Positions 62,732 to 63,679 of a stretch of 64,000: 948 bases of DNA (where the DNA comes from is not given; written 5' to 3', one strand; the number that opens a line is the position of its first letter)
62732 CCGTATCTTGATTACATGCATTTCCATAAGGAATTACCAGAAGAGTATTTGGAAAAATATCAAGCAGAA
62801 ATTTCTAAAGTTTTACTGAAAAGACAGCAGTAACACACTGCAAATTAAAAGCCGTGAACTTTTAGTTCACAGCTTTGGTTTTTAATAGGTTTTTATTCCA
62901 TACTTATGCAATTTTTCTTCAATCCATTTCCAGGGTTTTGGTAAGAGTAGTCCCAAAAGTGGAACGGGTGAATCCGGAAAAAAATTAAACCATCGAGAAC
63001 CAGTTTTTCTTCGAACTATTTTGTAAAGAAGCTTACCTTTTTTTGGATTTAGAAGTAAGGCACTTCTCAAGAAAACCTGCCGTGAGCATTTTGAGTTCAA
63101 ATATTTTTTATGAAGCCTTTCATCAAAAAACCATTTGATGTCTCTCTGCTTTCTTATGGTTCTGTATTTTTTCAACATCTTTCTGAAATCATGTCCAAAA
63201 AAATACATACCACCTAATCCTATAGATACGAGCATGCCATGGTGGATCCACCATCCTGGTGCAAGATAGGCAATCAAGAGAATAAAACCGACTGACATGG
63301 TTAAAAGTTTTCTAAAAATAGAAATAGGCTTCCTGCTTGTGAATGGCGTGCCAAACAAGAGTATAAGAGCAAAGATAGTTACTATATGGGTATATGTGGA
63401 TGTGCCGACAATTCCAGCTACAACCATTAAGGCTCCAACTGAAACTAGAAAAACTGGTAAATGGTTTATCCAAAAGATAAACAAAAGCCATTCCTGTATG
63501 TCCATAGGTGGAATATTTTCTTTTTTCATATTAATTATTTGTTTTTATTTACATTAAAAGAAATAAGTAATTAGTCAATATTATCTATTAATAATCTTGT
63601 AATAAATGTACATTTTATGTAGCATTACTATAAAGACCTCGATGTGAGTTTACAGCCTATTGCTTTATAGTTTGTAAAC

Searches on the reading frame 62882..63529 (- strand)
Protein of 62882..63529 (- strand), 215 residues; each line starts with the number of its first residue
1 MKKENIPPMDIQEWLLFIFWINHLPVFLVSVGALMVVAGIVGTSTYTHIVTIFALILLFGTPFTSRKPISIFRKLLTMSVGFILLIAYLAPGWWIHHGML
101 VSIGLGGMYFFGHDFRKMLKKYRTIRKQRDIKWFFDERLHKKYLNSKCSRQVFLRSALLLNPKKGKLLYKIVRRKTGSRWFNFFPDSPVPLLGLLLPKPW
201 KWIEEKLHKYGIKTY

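Call 17: find_encoding_contigs(protein=window:62882-63529:-, flank=10000, max_places=4)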
Protein window:62882-63529:- (215 aa): 24 contigs read that carry it; 4 places shown.
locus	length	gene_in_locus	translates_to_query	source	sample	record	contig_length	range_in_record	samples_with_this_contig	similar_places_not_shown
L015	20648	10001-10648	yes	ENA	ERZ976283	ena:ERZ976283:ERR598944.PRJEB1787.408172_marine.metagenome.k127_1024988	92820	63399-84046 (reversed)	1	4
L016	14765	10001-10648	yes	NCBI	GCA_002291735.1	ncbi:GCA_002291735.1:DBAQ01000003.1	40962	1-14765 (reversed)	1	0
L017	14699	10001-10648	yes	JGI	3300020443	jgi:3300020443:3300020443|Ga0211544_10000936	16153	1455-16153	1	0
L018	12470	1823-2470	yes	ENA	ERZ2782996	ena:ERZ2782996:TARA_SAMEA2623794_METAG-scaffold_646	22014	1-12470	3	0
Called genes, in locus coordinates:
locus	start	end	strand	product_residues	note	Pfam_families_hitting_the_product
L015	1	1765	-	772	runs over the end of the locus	-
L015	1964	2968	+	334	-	PF23446:LysM1_NFP_LYK (faint), PF01476:LysM, PF23473:LysM3_LYK4_5 (faint), PF01476:LysM, PF01551:Peptidase_M23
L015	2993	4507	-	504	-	PF13541:ChlI, PF00158:Sigma54_activat (faint), PF01078:Mg_chelatase, PF07728:AAA_5 (faint), PF00493:MCM (weak), PF13335:Mg_chelatase_C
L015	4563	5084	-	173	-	PF07963:N_methyl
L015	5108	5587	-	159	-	PF01258:zf-dskA_traR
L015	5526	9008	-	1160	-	PF01471:PG_binding_1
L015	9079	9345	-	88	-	PF00312:Ribosomal_S15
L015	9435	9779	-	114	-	-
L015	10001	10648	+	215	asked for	-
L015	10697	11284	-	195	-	PF13539:Peptidase_M15_4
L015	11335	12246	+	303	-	PF02899:Phage_int_SAM_1, PF13102:Phage_int_SAM_5 (weak), PF13495:Phage_int_SAM_4 (weak), PF00589:Phage_integrase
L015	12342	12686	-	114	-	-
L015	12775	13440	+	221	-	PF01209:Ubie_methyltran, PF13489:Methyltransf_23, PF02353:CMAS, PF13847:Methyltransf_31, PF08241:Methyltransf_11, PF08242:Methyltransf_12, PF13649:Methyltransf_25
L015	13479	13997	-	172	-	-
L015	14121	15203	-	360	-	PF00487:FA_desaturase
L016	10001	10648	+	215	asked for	-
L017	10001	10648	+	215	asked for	-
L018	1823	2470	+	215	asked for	-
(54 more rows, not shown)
